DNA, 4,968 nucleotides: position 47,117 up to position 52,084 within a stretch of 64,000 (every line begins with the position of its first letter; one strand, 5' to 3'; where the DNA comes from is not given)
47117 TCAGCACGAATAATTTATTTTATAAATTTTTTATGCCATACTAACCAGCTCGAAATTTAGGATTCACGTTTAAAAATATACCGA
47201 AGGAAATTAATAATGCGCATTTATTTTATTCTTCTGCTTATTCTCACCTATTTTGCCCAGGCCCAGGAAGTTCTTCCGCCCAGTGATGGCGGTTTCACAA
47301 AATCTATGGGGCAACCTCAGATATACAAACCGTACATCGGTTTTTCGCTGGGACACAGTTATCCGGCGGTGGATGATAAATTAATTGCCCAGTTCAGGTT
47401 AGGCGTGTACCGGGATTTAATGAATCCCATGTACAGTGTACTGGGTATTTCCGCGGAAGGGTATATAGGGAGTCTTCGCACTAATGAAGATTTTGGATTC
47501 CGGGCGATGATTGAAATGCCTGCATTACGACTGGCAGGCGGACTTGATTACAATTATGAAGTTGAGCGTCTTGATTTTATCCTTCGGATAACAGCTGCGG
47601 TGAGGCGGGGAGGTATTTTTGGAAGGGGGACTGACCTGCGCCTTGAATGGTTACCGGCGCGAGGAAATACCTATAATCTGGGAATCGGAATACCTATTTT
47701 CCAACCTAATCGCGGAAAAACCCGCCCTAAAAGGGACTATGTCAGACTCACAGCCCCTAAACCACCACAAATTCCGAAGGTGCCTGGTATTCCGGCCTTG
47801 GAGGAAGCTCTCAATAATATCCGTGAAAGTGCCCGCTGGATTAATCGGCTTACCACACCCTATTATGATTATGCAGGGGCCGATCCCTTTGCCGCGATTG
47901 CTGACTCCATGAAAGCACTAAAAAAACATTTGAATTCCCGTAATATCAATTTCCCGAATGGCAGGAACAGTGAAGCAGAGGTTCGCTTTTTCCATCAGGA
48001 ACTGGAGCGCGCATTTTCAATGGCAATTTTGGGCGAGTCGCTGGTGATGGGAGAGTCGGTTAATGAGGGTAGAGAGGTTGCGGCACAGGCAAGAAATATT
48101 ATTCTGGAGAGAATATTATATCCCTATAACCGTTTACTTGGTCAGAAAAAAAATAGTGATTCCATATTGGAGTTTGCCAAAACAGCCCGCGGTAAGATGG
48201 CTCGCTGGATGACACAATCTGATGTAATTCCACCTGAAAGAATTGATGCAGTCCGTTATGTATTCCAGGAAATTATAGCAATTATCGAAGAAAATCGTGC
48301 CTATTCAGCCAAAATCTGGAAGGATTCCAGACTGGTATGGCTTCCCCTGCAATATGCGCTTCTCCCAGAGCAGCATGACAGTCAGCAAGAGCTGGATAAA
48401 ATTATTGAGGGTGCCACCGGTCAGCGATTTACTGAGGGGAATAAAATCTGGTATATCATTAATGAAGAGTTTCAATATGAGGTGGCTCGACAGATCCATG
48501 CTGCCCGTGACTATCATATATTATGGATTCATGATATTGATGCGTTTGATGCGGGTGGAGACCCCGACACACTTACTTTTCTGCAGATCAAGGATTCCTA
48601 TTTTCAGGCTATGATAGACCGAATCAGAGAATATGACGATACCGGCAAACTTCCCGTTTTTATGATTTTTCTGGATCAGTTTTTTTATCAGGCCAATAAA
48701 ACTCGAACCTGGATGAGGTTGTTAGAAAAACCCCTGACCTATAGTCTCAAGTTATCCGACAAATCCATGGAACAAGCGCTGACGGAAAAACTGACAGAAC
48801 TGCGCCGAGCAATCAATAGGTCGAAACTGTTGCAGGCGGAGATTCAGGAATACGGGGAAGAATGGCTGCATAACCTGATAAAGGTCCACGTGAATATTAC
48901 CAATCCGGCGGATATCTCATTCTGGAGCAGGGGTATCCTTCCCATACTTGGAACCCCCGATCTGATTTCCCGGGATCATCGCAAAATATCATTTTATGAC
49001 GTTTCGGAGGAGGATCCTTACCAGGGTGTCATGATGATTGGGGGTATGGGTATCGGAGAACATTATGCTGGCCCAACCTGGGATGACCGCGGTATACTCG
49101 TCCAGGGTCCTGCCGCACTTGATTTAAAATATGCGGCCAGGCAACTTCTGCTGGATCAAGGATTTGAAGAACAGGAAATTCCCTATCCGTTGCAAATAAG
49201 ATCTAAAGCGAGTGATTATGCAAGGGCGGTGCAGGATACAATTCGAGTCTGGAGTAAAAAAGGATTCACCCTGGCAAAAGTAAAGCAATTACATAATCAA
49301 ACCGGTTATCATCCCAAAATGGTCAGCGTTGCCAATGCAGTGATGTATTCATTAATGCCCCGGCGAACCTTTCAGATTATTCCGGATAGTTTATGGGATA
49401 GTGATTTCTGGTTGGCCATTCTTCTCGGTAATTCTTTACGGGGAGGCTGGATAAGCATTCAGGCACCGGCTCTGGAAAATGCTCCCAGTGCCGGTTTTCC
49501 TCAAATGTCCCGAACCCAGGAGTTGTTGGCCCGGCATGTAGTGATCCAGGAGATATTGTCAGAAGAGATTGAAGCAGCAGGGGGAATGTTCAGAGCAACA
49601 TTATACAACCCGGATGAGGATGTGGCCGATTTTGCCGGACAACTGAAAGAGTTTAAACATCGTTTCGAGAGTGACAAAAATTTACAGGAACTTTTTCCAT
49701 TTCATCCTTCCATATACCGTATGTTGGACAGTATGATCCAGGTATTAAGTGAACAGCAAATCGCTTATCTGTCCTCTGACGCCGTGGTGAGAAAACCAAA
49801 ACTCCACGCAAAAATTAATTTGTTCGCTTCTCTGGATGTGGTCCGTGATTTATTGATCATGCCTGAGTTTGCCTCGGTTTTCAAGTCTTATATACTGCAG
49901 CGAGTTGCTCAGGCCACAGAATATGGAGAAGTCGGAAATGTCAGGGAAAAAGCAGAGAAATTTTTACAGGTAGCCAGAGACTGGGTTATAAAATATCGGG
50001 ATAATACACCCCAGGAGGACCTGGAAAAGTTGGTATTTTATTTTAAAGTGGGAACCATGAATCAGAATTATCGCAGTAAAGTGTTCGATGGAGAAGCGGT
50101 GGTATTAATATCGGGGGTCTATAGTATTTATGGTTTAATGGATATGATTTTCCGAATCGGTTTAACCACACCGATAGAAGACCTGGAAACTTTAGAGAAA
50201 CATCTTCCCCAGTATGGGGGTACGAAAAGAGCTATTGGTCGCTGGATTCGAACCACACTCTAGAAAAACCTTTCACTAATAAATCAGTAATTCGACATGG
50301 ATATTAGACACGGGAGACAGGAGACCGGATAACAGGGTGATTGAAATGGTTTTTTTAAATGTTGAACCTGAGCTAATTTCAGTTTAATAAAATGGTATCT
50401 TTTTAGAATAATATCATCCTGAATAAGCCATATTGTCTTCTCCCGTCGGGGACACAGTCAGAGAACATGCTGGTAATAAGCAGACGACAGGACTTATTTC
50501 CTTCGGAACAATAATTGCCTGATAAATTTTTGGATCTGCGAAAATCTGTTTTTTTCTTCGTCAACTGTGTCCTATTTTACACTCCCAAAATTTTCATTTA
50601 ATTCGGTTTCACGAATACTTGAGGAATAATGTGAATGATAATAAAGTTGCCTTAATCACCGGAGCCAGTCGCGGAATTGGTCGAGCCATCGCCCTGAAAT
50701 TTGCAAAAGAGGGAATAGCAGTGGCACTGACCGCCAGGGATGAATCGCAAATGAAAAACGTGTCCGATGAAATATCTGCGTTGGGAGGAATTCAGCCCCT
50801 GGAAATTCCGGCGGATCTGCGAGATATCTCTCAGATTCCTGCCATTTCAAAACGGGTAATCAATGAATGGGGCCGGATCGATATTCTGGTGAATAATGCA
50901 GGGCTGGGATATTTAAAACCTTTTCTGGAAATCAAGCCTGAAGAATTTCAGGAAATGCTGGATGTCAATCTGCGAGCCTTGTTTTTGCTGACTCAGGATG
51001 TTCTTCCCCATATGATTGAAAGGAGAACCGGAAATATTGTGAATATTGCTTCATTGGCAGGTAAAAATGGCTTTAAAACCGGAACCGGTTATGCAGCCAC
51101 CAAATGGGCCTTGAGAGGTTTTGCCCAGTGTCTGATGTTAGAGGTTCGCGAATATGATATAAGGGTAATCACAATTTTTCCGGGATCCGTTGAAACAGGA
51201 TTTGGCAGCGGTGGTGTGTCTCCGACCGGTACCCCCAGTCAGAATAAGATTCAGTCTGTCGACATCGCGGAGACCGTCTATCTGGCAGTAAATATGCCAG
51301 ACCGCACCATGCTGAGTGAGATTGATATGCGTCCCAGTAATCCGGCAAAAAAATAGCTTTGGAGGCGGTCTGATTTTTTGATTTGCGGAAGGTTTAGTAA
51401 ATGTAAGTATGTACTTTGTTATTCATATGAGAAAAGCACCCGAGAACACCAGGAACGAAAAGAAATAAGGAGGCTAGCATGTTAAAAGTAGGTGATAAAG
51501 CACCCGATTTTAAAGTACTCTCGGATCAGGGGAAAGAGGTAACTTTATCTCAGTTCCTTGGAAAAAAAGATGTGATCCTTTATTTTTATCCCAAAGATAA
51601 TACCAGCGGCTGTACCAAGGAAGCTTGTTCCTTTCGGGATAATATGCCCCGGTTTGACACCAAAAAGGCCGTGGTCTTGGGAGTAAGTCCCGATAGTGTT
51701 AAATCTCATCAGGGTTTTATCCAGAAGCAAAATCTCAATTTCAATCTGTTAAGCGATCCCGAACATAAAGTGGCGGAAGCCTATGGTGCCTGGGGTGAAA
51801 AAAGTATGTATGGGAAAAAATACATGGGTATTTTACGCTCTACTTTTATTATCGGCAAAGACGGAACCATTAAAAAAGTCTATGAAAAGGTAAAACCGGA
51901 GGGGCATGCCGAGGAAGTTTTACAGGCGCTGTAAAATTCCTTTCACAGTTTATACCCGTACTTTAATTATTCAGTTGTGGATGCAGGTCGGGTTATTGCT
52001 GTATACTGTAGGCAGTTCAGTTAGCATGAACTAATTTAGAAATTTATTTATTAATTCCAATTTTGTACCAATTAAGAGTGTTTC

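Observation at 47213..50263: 1016-aa secreted protein with no recognisable family and a possible degenerate HKD-like motif pair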

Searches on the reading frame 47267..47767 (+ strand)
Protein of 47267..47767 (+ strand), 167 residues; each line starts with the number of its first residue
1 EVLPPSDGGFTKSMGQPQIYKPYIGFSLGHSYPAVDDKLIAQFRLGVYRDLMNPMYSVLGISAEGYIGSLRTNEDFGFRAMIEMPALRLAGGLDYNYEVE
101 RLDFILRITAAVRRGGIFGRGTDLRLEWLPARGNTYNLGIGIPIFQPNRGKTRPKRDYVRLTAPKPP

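Call 52: predict_structure(alignment_id=A2)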
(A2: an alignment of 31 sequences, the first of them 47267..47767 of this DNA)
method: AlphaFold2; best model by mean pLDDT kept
length: 167 residues; sequences in the alignment: 31
mean_pLDDT: 84.3   pTM: 0.72
mean pLDDT of the five models: 84.3, 84.1, 83.6, 83.5, 82.6
residues with pLDDT >= 90: 74; 70-90: 70; 50-70: 23; < 50: 0
segments of 3 or more residues with pLDDT < 50: none
pLDDT, mean of each block of 10 residues (from residue 1): 74 68 93 69 94 77 93 89 93 93 95 77 92 90 85 75 71
secondary structure, 60 per line:
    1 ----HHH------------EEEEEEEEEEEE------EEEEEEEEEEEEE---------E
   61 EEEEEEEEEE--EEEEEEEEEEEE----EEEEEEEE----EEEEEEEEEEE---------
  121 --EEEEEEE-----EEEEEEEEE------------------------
elements in order: E20-31 E38-50 E60-70 E73-84 E89-96 E101-111 E123-129 E135-143

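Call 61: fold_search(model_id=the predicted structure, library=pdb)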
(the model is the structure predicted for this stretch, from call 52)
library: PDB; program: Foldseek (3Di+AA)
matches with E <= 10: 1043; with E <= 0.001: 0
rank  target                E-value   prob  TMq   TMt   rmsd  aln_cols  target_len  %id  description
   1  8uzl_A                2.2e-03  1.00  0.38  0.42   6.1       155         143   12  Designed Transmembrane beta-barrel- TMB10_163 (released 2024-07-17)
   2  9fzc_A                4.0e-03  1.00  0.41  0.40   7.9       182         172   13  Structure of OmpA-short in complex with nanobody Nb01 (released 2024-07-17)
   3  1bxw                  6.1e-03  1.00  0.46  0.45   7.1       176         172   10  OUTER MEMBRANE PROTEIN A (OMPA) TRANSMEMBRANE DOMAIN (released 1998-10-14)
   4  9tp6_B                8.3e-03  0.66  0.24  0.19  17.2       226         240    8  Structure of LolA3 from Porphyromonas gingivalis (released 2026-02-18)
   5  2mnh_MODEL_1_A        8.8e-03  1.00  0.49  0.54   5.1       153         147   12  Refined structure of outer membrane protein x in nanodisc by measuring residual dipolar couplings (released 2015-03-18)
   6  2jmm_MODEL_1_A        9.7e-03  1.00  0.52  0.55   4.4       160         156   16  NMR solution structure of a minimal transmembrane beta-barrel platform protein (released 2007-07-03)
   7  3qra                  1.1e-02  0.75  0.26  0.28  16.7       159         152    9  The crystal structure of Ail, the attachment invasion locus protein of Yersinia pestis (released 2011-11-23)
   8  8xua_A                1.1e-02  0.77  0.26  0.22  14.2       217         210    8  Oligogalacturonate-specific porin from Vibrio harveyi (VhGalP) (released 2024-12-25)
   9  3qrc_A                1.4e-02  0.75  0.27  0.28  16.3       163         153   10  The crystal structure of Ail, the attachment invasion locus protein of Yersinia pestis, in complex with the heparin an (released 2011-11-23)
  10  7vcf_I                1.5e-02  0.94  0.32  0.18  10.7       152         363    8  Cryo-EM structure of Chlamydomonas TOC-TIC supercomplex (released 2022-11-30)
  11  1r0u                  1.6e-02  0.91  0.31  0.34  10.0       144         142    6  Crystal structure of ywiB protein from Bacillus subtilis (released 2003-12-30)
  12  3qrc_B                1.7e-02  0.69  0.26  0.28  16.7       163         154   10  The crystal structure of Ail, the attachment invasion locus protein of Yersinia pestis, in complex with the heparin an (released 2011-11-23)
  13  1p4t                  1.9e-02  1.00  0.50  0.53   5.7       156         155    7  Crystal structure of Neisserial surface protein A (NspA) (released 2003-07-22)
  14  4e1t                  2.2e-02  0.66  0.27  0.22  15.0       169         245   12  X-ray crystal structure of the transmembrane beta-domain from invasin from Yersinia pseudotuberculosis (released 2012-06-13)
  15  6x1k_MODEL_1_A        2.5e-02  0.99  0.42  0.53   5.1       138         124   12  Solution NMR structure of de novo designed TMB2.3 (released 2021-02-17)
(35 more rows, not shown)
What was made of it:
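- Foldseek's best hits are also TM barrels (call 61).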

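Call 85: search_protein_families(library=pfam, alignment_id=A2, max_evalue=1)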
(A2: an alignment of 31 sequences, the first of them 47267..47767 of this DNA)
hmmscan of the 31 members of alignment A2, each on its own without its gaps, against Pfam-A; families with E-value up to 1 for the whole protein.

A. member 1, window:47267-47767:+ (167 aa): 0 families

B. families by the number of members that match (of 31 scanned): 2 families
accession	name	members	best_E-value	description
PF23038.1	KOW6_SPT51-2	1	0.12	Transcription elongation factor SPT5 homolog 1/2, KOW6 domain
PF02321.23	OEP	1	0.4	Outer membrane efflux protein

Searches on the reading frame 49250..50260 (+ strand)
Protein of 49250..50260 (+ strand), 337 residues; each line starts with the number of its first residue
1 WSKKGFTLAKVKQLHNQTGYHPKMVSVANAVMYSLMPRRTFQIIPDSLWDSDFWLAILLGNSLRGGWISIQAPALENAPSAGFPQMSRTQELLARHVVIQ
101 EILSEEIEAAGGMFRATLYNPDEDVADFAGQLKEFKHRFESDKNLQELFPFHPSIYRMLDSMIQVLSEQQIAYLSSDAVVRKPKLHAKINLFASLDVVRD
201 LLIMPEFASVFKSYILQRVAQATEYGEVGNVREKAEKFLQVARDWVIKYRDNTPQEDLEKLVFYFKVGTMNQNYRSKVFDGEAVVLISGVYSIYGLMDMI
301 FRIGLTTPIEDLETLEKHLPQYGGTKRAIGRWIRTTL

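Call 43: search_protein_families(library=pfam, proteins=[window:49250-50260:+], max_evalue=10)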
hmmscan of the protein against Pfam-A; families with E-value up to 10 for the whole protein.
seq(337 aa): 1 family
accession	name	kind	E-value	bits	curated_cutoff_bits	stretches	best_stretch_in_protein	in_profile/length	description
PF09674.15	DUF2400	-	0.02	15.4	25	1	122-173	54-101/225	Protein of unknown function (DUF2400)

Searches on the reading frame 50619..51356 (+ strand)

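Call 3: search_protein_families(library=pfam, proteins=[window:50619-51356:+], max_evalue=1)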
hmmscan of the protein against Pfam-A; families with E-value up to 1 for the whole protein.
window:50619-51356:+ (245 aa): 8 families
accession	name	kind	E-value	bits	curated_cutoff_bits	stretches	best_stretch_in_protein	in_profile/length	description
PF00106.31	adh_short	-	2.2e-59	200.7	26.6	1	9-195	1-186/195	short chain dehydrogenase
PF13561.12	adh_short_C2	-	5.3e-41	141.2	27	1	15-198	1-183/236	Enoyl-(Acyl carrier protein) reductase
PF08659.16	KR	-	3.8e-09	37.2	22.6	1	11-170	3-161/180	KR domain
PF08643.16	DUF1776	-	0.0008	19.3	25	1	101-195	107-203/294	Fungal family of unknown function (DUF1776)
PF13460.12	NAD_binding_10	-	0.017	15.4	27.2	1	15-50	1-37/184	NAD(P)H-binding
PF01370.27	Epimerase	-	0.02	14.8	20.9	1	11-95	1-73/240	NAD dependent epimerase/dehydratase family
PF11576.14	HcgB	-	0.054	13.7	25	1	34-82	37-87/153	FeGP cofactor biosynthesis protein HcgB, guanylyltransferase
PF02737.24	3HCDH_N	-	0.16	12.3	22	1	20-54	10-44/180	3-hydroxyacyl-CoA dehydrogenase, NAD binding domain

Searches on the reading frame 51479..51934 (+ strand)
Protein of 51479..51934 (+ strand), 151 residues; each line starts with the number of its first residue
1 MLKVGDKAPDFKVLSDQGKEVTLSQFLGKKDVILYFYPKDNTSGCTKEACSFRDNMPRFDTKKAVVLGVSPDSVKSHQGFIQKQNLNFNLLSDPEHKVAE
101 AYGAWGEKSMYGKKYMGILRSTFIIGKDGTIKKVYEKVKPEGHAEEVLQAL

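Call 17: search_protein_families(library=pfam, proteins=[window:51479-51934:+], max_evalue=0.001)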
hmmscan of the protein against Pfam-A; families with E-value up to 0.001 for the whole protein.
window:51479-51934:+ (151 aa): 2 families
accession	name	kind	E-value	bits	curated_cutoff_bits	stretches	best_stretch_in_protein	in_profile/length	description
PF00578.27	AhpC-TSA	-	5.1e-43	146.4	26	1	4-133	1-123/124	AhpC/TSA family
PF08534.16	Redoxin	-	1.6e-21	77.1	26.6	1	3-146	1-146/148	Redoxin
